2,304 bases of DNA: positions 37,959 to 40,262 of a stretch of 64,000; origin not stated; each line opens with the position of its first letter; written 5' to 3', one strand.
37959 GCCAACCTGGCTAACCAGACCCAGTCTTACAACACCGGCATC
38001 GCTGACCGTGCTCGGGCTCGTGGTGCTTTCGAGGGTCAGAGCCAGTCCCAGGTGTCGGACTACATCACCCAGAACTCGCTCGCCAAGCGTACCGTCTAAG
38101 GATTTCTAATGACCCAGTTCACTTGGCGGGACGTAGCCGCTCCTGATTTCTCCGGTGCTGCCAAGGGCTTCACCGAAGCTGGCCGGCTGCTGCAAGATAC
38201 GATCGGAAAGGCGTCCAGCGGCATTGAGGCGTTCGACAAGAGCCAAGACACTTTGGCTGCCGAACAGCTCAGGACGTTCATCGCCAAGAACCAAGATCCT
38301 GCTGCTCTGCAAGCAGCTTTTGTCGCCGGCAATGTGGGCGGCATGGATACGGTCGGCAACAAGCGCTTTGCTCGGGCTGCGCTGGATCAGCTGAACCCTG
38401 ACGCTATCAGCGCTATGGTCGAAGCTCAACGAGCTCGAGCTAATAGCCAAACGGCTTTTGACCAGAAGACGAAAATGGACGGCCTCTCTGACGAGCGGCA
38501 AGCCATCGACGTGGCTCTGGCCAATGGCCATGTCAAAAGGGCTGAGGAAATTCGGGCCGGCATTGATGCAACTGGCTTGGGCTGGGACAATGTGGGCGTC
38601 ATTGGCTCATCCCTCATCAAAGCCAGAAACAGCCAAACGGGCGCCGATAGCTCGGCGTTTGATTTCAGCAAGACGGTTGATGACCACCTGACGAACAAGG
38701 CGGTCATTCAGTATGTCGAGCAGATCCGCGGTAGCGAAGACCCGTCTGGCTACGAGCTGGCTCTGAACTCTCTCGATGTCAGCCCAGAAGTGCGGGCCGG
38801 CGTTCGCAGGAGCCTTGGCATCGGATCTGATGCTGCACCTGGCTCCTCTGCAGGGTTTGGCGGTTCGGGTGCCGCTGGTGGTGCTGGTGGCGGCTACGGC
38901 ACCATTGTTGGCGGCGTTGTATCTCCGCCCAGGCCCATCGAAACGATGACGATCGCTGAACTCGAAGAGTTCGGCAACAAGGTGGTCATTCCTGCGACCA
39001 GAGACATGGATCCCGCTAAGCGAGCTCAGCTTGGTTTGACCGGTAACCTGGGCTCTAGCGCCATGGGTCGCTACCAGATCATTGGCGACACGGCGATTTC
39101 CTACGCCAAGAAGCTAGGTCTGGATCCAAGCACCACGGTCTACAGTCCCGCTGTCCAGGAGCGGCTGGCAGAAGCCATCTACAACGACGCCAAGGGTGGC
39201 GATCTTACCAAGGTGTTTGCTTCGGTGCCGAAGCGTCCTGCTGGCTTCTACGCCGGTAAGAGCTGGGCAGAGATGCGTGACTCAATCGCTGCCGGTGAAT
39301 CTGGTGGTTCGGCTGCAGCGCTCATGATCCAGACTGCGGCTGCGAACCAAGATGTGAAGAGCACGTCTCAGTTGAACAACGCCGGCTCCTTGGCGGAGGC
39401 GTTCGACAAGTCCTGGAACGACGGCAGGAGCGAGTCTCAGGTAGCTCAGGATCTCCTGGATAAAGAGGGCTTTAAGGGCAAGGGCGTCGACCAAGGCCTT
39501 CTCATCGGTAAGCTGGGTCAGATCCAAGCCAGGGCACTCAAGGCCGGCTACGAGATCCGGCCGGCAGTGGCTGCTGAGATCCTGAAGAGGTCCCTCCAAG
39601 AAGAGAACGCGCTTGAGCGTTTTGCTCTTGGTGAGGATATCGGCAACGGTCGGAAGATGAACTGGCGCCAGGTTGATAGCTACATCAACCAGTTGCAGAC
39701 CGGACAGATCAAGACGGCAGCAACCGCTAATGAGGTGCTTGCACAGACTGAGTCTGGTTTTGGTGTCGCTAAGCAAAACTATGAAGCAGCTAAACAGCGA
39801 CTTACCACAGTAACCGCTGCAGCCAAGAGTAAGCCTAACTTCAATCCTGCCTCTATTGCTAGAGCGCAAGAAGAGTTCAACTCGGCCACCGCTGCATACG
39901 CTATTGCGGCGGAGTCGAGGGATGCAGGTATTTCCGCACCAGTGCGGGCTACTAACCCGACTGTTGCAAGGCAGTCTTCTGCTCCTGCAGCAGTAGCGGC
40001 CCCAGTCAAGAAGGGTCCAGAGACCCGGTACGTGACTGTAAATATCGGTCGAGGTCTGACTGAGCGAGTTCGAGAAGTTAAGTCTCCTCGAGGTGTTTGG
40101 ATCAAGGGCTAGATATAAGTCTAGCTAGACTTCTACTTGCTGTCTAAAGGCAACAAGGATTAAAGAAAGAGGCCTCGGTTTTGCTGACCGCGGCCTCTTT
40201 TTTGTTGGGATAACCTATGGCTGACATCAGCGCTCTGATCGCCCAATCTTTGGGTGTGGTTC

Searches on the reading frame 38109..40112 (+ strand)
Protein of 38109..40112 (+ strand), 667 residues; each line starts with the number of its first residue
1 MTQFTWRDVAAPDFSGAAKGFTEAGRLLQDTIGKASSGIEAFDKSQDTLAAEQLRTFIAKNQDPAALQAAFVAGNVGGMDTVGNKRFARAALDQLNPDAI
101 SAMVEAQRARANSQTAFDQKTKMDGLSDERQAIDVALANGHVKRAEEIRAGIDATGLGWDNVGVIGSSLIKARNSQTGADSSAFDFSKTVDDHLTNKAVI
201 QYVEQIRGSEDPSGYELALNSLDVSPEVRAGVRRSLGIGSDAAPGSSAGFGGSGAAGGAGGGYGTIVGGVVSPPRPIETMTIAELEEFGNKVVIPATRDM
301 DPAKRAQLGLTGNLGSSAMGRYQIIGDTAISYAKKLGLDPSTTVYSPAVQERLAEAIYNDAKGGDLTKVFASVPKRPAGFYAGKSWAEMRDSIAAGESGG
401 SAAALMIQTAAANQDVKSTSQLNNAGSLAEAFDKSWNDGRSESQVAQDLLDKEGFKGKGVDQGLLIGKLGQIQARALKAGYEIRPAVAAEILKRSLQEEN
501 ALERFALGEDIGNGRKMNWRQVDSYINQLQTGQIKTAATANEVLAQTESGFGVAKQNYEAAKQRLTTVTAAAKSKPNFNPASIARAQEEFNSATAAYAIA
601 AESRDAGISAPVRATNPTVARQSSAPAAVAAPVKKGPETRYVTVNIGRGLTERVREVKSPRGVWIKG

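Call 56: search_protein_families(library=phrogs, proteins=[window:38109-40112:+], max_evalue=0.00001)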
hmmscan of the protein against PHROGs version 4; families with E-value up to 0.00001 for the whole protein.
window:38109-40112:+ (667 aa): 1 family
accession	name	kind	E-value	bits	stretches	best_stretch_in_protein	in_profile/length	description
phrog_6126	-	head and packaging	2.9e-67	228.7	1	1-605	1-618/667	virion structural protein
